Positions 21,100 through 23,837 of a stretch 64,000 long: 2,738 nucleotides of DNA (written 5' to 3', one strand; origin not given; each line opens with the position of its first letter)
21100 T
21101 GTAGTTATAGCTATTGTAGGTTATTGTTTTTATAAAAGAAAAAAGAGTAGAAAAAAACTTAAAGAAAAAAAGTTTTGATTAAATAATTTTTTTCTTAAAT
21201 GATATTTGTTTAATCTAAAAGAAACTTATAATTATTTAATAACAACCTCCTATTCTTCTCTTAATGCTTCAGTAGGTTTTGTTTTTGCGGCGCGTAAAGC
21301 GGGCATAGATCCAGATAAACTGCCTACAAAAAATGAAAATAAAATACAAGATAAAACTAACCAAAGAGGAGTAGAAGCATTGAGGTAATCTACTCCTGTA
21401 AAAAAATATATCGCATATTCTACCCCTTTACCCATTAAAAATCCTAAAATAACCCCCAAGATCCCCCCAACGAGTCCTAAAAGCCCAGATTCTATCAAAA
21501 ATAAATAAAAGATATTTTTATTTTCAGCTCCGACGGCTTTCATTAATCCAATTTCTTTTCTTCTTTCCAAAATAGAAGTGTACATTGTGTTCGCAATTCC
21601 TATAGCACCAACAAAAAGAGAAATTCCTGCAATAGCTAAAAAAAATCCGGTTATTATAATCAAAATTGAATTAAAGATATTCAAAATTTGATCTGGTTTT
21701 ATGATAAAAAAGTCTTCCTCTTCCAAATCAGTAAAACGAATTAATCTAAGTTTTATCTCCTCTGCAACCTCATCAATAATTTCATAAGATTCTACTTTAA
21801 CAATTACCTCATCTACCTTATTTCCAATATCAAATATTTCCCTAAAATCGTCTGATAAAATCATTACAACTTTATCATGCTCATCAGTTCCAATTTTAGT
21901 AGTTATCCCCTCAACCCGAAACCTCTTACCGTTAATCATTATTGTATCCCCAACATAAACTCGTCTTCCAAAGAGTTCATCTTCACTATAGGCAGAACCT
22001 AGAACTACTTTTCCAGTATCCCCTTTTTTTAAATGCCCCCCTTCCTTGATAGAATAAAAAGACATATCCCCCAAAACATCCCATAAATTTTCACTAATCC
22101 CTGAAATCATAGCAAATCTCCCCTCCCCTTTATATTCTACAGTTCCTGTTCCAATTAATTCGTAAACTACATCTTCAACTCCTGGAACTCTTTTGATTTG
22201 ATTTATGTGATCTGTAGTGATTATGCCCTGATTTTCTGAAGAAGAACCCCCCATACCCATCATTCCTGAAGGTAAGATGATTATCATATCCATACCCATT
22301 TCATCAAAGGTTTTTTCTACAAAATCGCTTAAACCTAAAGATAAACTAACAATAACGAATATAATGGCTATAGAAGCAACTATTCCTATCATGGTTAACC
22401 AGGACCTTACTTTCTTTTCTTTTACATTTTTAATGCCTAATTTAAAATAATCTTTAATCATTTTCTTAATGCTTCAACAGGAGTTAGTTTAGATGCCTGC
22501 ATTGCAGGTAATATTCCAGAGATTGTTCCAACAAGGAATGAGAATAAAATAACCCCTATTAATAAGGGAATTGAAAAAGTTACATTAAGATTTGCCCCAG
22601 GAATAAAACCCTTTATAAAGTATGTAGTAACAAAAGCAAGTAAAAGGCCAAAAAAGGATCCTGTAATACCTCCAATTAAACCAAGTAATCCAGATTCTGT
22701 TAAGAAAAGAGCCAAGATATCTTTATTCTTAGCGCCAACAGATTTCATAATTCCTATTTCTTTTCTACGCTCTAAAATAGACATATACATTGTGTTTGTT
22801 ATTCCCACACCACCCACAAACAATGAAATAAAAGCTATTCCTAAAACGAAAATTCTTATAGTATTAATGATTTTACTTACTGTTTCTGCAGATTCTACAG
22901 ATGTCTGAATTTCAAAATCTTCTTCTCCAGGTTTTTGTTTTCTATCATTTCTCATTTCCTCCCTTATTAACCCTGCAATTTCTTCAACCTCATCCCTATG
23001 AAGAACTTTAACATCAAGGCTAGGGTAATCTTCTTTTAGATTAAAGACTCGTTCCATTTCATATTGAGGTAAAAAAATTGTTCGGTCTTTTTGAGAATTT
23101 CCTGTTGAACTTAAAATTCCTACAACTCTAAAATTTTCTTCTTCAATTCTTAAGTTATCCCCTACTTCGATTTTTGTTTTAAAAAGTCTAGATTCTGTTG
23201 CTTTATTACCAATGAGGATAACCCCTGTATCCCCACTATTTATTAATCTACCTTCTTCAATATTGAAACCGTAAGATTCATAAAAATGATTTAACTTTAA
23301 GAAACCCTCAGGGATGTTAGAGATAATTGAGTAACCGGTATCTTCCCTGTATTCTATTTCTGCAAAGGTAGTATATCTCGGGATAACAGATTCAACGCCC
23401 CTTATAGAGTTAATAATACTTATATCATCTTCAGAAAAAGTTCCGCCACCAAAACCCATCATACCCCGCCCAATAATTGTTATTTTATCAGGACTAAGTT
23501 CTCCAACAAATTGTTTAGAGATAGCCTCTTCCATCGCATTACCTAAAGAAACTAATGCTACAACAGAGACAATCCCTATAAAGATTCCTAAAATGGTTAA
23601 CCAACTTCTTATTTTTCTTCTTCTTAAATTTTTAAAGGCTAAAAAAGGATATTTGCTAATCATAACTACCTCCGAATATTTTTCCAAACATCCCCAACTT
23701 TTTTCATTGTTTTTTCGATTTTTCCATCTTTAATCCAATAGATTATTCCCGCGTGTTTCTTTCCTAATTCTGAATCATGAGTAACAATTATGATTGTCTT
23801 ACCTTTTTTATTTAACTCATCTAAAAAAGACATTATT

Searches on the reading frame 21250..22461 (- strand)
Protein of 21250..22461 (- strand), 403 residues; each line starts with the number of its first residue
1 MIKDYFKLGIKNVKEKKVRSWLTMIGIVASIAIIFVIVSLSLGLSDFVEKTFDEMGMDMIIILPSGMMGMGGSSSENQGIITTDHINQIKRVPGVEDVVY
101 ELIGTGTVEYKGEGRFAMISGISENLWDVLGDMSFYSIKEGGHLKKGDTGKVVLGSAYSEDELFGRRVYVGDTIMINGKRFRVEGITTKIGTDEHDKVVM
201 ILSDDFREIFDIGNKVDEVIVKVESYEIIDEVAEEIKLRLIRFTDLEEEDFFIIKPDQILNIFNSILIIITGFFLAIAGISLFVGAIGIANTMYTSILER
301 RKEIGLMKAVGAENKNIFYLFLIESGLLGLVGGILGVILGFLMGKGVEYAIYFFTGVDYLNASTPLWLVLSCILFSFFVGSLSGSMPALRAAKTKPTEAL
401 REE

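Call 12: search_protein_families(library=pfam, proteins=[window:21250-22461:-], max_evalue=0.00001)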
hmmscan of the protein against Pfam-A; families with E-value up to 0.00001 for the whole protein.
window:21250-22461:- (403 aa): 2 families
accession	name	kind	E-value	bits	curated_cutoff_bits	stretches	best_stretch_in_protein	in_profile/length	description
PF12704.14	MacB_PCD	-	8.1e-23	82.2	27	1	20-237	1-205/207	MacB-like periplasmic core domain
PF02687.27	FtsX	-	2.2e-22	79.8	25.5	1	276-396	2-120/120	FtsX-like permease C-terminal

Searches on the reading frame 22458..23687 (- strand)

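Call 12: search_protein_families(library=pfam, proteins=[window:22458-23687:-], max_evalue=0.00001)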
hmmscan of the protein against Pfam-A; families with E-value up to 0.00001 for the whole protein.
window:22458-23687:- (409 aa): 2 families
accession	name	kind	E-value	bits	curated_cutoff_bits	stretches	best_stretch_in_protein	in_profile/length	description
PF12704.14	MacB_PCD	-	7.3e-28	98.7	27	1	28-241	1-204/207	MacB-like periplasmic core domain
PF02687.27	FtsX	-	2.7e-21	76.3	25.5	1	284-403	3-120/120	FtsX-like permease C-terminal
